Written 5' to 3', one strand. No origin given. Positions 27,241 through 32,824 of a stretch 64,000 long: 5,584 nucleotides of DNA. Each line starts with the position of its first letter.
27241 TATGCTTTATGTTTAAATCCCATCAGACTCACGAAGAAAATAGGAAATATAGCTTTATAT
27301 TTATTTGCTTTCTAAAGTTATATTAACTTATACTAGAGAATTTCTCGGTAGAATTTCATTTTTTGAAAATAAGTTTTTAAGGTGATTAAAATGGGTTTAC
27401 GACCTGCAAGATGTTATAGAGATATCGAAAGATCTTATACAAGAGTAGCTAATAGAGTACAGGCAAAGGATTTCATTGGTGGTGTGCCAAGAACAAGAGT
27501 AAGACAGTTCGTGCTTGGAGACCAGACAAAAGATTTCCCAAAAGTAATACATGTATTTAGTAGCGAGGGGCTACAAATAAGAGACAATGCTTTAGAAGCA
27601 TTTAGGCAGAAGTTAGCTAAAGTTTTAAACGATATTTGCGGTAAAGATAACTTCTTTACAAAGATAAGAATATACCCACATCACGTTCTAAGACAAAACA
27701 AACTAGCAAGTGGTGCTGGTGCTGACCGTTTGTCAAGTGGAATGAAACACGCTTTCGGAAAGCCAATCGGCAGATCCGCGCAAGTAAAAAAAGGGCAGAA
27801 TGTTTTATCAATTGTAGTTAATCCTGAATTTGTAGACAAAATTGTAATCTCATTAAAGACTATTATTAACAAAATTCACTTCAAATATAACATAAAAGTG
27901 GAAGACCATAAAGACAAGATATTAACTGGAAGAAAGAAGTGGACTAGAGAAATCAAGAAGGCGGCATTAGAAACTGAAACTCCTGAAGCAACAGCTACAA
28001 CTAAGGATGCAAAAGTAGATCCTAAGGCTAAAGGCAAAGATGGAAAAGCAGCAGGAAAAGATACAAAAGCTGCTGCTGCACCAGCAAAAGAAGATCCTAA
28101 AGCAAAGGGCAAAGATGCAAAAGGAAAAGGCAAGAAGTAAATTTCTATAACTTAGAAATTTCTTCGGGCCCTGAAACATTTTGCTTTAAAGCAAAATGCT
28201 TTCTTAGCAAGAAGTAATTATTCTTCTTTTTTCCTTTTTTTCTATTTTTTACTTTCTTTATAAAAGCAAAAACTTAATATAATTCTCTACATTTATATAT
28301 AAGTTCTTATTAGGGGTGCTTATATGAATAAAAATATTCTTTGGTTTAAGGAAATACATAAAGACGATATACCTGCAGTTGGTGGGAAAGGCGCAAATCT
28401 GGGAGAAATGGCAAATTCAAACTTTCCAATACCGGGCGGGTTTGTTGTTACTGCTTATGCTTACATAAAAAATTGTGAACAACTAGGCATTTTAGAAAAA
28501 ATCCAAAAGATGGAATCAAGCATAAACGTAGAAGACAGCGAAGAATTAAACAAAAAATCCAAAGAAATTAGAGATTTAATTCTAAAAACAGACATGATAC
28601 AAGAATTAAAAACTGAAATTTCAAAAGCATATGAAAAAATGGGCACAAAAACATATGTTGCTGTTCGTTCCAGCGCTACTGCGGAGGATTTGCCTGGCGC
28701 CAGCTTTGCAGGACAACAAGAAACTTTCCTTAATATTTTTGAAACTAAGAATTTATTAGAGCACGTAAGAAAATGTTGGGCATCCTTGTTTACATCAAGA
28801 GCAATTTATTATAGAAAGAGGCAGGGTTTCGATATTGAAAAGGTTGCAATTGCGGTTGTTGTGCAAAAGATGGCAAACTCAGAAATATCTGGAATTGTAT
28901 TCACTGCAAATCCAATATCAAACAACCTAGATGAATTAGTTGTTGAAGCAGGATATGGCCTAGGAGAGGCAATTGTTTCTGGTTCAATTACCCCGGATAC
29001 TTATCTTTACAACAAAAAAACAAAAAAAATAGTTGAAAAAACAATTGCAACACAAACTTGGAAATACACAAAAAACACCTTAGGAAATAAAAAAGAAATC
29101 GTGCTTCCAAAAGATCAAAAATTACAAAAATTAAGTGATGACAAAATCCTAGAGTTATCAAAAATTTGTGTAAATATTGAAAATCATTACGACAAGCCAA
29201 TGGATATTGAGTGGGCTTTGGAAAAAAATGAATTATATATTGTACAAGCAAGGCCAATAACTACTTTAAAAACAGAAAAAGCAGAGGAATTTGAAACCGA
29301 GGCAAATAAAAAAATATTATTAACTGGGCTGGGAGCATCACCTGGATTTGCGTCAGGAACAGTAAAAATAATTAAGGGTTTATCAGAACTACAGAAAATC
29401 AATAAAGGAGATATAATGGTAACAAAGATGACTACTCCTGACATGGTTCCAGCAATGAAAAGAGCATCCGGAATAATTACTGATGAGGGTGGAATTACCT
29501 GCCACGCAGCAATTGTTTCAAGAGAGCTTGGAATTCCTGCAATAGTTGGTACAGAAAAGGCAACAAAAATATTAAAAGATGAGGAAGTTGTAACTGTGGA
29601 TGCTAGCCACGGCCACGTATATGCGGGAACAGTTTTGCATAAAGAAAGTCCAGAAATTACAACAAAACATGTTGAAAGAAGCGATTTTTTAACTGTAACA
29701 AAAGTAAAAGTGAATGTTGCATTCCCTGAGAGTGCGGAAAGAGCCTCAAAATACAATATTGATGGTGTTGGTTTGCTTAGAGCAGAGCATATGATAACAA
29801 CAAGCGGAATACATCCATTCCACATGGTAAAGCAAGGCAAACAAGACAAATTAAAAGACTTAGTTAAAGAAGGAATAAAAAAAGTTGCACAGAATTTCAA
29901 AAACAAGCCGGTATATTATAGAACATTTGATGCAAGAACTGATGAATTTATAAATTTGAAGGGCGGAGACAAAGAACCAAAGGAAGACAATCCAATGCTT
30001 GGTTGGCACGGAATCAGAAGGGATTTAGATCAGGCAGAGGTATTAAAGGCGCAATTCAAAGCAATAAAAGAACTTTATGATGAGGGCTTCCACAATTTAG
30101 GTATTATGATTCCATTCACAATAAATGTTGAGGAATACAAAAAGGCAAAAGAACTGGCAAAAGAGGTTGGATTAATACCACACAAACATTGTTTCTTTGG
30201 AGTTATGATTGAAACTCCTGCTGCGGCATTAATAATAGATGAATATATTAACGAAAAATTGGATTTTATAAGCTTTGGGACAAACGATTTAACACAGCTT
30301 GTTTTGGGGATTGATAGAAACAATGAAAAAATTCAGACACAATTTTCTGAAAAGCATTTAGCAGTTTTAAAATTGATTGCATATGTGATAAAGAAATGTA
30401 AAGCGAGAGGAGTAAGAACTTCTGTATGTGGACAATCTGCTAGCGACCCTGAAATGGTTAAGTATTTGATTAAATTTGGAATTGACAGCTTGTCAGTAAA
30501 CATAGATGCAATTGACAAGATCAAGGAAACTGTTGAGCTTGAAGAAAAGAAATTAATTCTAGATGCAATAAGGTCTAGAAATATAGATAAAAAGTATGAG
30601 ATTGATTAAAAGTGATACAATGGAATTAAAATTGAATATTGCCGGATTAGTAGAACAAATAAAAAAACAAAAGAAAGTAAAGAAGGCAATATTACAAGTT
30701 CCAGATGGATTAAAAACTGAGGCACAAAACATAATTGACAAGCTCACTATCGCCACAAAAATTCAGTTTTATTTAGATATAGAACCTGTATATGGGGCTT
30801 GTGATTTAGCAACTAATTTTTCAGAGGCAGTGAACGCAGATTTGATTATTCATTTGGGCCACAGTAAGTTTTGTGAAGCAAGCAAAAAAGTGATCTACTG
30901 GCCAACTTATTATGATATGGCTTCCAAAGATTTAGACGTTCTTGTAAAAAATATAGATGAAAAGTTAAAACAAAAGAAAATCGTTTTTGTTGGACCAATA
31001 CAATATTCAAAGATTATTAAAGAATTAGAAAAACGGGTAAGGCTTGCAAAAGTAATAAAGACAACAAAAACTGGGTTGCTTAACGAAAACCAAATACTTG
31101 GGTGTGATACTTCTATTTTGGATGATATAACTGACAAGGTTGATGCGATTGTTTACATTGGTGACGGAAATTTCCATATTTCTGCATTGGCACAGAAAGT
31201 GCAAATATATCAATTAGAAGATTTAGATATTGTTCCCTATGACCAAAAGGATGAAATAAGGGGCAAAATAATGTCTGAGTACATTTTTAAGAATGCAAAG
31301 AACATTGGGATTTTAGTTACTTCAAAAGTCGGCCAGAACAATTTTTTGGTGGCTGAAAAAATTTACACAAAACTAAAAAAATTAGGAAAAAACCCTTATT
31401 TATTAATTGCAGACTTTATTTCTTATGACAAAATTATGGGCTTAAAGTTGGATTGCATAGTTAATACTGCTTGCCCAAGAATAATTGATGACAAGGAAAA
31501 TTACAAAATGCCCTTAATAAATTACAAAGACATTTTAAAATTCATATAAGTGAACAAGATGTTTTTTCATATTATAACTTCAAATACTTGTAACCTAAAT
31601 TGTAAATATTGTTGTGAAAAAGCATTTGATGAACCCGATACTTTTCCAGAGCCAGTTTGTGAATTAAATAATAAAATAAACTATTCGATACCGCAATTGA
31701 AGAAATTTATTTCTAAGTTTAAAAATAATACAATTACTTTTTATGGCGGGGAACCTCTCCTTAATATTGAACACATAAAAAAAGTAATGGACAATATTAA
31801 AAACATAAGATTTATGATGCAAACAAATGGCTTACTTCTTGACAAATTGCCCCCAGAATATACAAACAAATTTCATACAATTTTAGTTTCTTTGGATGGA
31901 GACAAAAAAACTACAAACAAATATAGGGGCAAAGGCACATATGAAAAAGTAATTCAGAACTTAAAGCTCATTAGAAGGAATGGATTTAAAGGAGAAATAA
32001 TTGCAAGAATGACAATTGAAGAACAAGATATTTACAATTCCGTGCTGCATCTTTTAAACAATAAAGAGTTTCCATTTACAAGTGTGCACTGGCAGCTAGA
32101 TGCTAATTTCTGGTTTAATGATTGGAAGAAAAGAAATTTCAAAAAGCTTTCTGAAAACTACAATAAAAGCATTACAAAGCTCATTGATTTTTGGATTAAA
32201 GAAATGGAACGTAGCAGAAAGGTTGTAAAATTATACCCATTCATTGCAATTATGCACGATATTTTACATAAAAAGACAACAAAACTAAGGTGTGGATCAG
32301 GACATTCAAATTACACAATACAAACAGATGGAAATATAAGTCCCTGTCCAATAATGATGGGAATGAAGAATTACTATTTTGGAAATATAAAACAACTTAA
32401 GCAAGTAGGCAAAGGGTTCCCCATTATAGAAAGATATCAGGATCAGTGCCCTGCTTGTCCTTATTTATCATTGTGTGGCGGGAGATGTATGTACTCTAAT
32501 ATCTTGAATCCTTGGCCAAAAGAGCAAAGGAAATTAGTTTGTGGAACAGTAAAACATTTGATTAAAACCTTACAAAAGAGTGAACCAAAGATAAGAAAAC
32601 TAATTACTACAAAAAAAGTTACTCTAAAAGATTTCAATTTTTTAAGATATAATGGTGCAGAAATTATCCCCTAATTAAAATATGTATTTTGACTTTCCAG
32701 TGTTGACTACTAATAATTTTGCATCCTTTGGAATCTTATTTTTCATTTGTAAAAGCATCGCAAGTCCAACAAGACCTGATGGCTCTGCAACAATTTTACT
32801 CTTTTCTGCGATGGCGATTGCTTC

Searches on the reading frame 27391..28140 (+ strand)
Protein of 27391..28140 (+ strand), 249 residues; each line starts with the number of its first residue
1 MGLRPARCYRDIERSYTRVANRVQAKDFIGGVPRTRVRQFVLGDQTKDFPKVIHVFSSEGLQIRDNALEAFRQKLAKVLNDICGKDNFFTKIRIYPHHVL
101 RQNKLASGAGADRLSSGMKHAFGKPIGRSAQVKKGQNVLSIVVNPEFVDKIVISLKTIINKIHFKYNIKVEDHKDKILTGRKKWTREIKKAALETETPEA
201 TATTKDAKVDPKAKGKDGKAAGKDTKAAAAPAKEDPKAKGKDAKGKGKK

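Call 45: find_homologous_proteins(query=window:27391-28140:+, max_evalue=1e-40)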
Query window:27391-28140:+ (249 aa): 90 proteins with E <= 1e-40 among 2976 candidates.
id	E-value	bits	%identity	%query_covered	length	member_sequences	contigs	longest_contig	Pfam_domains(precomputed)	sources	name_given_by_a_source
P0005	1.3e-158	544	100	100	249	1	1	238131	PF00252.25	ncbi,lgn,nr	ncbi:MAG: 50S ribosomal protein L16 [Candidatus ainarchaeum sp.]|nr:50S ribosomal protein L16 [Candi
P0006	9.3e-124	430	84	97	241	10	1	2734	PF00252.25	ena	-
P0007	8.2e-107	374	71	95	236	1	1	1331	PF00252.25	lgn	-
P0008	1.0e-105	371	75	92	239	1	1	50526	PF00252.25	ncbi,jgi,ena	-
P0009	1.6e-105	370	73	92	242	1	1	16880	PF00252.25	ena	-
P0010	8.5e-100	351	68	95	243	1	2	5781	PF00252.25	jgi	-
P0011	3.0e-99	350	65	100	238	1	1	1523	PF00252.25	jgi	jgi:large subunit ribosomal protein L10e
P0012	9.3e-73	263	57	97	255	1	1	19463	PF00252.25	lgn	-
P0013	6.7e-70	254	55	96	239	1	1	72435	PF00252.25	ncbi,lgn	-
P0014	6.7e-70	254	55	84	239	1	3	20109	PF00252.25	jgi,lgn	-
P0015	1.0e-68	250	56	94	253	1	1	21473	PF00252.25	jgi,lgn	-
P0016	1.7e-68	249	58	76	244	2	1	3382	PF00252.25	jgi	jgi:large subunit ribosomal protein L10e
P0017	3.9e-68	248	55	80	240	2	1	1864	PF00252.25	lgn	-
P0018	5.2e-67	244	54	81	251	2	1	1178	PF00252.25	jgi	jgi:large subunit ribosomal protein L10e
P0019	2.2e-66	242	55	82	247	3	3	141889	PF00252.25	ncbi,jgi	jgi:large subunit ribosomal protein L10e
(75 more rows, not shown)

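Call 46: find_encoding_contigs(protein=P0008, flank=10000, max_places=2)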
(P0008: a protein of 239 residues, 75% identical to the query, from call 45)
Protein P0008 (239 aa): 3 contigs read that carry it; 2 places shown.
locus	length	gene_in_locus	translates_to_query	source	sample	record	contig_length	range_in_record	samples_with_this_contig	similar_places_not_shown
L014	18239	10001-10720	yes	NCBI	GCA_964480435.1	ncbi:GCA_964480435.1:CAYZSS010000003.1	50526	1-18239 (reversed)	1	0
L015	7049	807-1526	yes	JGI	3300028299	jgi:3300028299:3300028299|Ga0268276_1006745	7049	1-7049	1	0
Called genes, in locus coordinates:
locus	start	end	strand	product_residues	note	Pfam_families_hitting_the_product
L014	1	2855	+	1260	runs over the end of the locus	-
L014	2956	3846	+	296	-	-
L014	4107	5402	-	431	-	PF01841:Transglut_core, PF04473:DUF553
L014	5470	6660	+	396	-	PF13191:AAA_16 (weak), PF13401:AAA_22, PF00004:AAA, PF22606:Cdc6-ORC-like_ATPase_lid (weak), PF22703:Cdc6_lid, PF09079:WHD_Cdc6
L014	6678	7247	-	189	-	-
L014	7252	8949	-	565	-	-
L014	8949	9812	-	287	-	-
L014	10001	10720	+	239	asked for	PF00252:Ribosomal_L16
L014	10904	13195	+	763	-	PF01326:PPDK_N, PF00391:PEP-utilizers, PF02896:PEP-utilizers_C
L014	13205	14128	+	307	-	PF01866:Diphthamide_syn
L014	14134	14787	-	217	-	PF00696:AA_kinase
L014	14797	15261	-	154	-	PF03073:TspO_MBR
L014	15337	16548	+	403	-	PF03463:eRF1_1, PF18854:baeRF_family10 (weak), PF03464:eRF1_2, PF18859:acVLRF1 (weak), PF03465:eRF1_3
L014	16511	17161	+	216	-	PF00702:Hydrolase, PF08282:Hydrolase_3 (faint), PF12710:HAD (weak), PF13419:HAD_2, PF13242:Hydrolase_like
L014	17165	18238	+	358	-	?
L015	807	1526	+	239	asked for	PF00252:Ribosomal_L16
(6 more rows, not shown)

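Call 47: find_encoding_contigs(protein=P0009, flank=10000, max_places=2)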
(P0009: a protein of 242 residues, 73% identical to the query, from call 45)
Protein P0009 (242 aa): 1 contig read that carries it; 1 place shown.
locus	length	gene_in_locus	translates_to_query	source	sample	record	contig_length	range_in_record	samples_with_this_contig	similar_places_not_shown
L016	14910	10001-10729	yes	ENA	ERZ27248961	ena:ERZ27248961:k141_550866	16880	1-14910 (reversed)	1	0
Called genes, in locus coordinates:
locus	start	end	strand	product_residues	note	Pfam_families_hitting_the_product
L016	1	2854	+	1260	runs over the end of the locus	-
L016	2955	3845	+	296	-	-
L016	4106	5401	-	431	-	PF01841:Transglut_core, PF04473:DUF553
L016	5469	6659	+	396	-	PF13191:AAA_16 (weak), PF13401:AAA_22, PF00004:AAA, PF22606:Cdc6-ORC-like_ATPase_lid (weak), PF22703:Cdc6_lid, PF09079:WHD_Cdc6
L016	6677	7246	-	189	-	-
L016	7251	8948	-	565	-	-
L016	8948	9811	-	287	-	-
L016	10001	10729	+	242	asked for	PF00252:Ribosomal_L16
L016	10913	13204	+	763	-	PF01326:PPDK_N, PF00391:PEP-utilizers, PF02896:PEP-utilizers_C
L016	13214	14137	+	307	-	PF01866:Diphthamide_syn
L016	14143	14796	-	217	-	PF00696:AA_kinase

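Call 48: find_encoding_contigs(protein=P0006, flank=10000, max_places=2)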
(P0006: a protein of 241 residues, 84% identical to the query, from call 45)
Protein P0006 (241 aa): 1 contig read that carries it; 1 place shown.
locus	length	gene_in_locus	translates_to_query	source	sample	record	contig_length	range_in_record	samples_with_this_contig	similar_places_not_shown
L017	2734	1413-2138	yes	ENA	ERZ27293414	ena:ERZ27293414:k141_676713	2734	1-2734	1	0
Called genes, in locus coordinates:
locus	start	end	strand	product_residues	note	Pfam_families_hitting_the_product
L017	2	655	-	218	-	?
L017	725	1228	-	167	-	-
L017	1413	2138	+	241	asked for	PF00252:Ribosomal_L16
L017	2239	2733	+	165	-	?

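Call 62: find_encoding_contigs(protein=P0010, flank=10000, max_places=2)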
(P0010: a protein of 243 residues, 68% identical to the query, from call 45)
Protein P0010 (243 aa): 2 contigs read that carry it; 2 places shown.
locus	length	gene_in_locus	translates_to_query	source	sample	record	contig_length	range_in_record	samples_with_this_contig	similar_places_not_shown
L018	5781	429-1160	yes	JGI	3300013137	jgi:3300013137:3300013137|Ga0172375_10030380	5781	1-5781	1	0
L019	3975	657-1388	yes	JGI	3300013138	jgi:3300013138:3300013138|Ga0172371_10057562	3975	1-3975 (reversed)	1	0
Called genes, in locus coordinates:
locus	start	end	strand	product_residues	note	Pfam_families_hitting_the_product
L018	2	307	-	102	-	?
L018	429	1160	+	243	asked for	PF00252:Ribosomal_L16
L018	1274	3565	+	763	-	PF01326:PPDK_N, PF00391:PEP-utilizers, PF02896:PEP-utilizers_C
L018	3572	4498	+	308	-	PF01866:Diphthamide_syn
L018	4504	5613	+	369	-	PF04055:Radical_SAM, PF13353:Fer4_12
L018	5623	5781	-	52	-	?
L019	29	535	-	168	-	-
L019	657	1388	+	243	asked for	PF00252:Ribosomal_L16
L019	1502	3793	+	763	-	PF01326:PPDK_N, PF00391:PEP-utilizers, PF02896:PEP-utilizers_C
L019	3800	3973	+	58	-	?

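Call 63: find_encoding_contigs(protein=P0012, flank=10000, max_places=2)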
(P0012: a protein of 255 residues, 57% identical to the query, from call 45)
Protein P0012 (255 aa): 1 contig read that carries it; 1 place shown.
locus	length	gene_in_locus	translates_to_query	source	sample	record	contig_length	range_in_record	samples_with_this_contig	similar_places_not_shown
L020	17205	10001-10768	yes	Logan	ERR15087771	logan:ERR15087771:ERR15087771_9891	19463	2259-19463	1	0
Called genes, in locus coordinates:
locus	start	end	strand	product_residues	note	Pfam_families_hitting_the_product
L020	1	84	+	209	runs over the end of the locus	PF00069:Pkinase, PF01636:APH (weak)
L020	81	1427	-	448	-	PF27218:MJ0043_C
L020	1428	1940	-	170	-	-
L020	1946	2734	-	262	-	PF01734:Patatin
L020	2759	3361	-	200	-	PF20108:DUF6498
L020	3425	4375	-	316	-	PF14520:HHH_5, PF00154:RecA_N, PF08423:Rad51, PF13481:AAA_25 (weak), PF06745:ATPase (weak)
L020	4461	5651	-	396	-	PF08646:Rep_fac-A_C (weak)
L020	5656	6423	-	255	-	-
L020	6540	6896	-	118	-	PF04472:SepF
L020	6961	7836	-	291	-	-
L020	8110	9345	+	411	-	PF05621:TniB (weak), PF13191:AAA_16 (weak), PF01637:ATPase_2, PF00004:AAA, PF13401:AAA_22, PF22606:Cdc6-ORC-like_ATPase_lid (weak), PF22703:Cdc6_lid, PF09079:WHD_Cdc6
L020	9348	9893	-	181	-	-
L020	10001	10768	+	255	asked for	PF00252:Ribosomal_L16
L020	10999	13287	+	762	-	PF01326:PPDK_N, PF00391:PEP-utilizers, PF02896:PEP-utilizers_C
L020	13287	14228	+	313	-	PF01866:Diphthamide_syn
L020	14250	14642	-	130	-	-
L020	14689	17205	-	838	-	?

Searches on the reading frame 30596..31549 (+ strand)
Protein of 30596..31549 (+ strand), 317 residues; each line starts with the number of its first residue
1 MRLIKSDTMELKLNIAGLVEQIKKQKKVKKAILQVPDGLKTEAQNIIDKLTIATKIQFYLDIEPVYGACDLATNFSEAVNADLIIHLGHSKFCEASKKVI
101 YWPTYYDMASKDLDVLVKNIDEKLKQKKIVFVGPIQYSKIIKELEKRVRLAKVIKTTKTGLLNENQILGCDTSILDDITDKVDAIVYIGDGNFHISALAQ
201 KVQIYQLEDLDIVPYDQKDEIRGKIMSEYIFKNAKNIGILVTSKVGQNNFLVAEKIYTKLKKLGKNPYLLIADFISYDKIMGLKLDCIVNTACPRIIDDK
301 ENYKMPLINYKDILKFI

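Call 41: search_protein_families(library=pfam, proteins=[window:30596-31549:+], max_evalue=0.001)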
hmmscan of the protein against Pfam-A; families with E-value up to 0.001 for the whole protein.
window:30596-31549:+ (317 aa): 1 family
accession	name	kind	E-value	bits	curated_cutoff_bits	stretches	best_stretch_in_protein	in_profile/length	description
PF01866.22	Diphthamide_syn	-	9.5e-54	183.3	33.2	1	35-310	1-285/302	Putative diphthamide synthesis protein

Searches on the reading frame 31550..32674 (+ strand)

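Call 41: search_protein_families(library=pfam, proteins=[window:31550-32674:+], max_evalue=0.001)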
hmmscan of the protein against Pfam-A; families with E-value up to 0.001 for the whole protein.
window:31550-32674:+ (374 aa): 2 families
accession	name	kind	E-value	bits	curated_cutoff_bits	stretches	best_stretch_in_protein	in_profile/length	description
PF04055.27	Radical_SAM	-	9.5e-18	65.4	29.5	1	8-153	1-147/166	Radical SAM superfamily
PF13353.11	Fer4_12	-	7.6e-08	33.2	22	1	12-120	13-118/137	4Fe-4S single cluster domain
